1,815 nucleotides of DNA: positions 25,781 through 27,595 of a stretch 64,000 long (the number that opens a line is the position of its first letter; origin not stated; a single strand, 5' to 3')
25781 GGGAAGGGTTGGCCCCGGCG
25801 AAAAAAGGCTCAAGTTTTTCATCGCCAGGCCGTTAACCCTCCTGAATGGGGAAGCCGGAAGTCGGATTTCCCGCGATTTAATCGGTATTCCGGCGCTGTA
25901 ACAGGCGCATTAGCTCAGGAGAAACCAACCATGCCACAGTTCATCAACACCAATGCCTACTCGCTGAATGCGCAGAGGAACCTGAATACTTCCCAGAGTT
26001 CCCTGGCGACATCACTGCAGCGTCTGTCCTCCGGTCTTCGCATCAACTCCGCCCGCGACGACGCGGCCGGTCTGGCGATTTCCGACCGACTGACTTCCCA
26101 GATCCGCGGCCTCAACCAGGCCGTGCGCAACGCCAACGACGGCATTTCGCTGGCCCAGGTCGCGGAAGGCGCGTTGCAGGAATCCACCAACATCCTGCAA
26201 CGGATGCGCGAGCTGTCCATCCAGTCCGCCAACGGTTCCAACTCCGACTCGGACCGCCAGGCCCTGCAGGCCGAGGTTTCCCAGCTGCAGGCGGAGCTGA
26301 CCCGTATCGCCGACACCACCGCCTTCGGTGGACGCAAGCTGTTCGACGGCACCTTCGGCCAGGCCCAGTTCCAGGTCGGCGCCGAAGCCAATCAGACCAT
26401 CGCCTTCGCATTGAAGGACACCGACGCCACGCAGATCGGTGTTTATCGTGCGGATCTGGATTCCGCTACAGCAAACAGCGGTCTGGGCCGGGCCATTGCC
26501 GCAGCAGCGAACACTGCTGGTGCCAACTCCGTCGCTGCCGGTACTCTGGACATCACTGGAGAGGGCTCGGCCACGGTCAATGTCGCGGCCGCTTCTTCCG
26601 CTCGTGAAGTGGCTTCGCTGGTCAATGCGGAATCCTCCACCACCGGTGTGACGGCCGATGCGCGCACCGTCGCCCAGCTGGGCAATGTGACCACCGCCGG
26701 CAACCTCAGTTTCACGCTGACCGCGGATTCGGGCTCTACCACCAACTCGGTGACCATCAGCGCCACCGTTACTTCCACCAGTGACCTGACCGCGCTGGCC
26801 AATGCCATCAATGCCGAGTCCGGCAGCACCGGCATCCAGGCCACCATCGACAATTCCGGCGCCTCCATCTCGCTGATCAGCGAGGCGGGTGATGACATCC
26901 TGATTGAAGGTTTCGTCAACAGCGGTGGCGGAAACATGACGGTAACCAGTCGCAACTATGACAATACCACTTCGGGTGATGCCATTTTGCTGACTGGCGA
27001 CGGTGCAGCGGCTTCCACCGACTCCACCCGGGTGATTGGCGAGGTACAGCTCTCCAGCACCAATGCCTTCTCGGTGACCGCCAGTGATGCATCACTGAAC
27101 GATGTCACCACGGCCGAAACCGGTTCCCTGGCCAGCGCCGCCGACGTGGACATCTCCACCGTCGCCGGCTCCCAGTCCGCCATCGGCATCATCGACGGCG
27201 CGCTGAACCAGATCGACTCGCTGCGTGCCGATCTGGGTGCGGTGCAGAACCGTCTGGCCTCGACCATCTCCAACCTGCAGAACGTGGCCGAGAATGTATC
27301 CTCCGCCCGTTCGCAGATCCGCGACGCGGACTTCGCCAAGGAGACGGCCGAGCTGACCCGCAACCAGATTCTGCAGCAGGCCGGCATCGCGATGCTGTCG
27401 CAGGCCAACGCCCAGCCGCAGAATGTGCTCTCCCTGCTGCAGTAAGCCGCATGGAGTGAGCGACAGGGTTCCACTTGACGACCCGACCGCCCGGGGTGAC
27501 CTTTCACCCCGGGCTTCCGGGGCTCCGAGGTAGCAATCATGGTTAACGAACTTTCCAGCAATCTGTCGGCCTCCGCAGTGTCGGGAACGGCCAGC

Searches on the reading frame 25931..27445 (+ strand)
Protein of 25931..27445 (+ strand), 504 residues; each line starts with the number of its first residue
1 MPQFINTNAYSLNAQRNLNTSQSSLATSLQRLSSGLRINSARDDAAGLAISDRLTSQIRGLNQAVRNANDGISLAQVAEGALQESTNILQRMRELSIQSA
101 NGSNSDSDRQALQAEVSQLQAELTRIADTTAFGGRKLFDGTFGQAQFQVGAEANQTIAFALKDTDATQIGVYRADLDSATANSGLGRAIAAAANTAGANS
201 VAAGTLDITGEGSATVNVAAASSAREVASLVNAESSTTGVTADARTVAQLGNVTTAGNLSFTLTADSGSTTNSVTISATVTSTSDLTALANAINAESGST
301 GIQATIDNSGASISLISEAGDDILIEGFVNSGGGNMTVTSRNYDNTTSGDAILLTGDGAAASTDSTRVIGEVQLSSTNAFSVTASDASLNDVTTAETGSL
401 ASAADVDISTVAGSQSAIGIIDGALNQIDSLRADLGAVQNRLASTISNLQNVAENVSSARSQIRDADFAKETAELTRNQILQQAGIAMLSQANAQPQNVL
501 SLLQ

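Call 45: search_protein_families(library=pfam, proteins=[window:25931-27445:+], max_evalue=0.01)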
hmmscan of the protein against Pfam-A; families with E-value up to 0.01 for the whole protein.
window:25931-27445:+ (504 aa): 3 families
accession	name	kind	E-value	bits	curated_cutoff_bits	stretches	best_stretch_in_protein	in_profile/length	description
PF00669.25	Flagellin_N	-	8e-49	165.7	26.6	1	5-141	1-137/139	Bacterial flagellin N-terminal helical region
PF00700.27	Flagellin_C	-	8.5e-31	106.6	23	1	418-503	1-86/86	Bacterial flagellin C-terminal helical region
PF07196.18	Flagellin_IN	-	7.4e-08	32.9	22.7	2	260-317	1-53/55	Flagellin hook IN motif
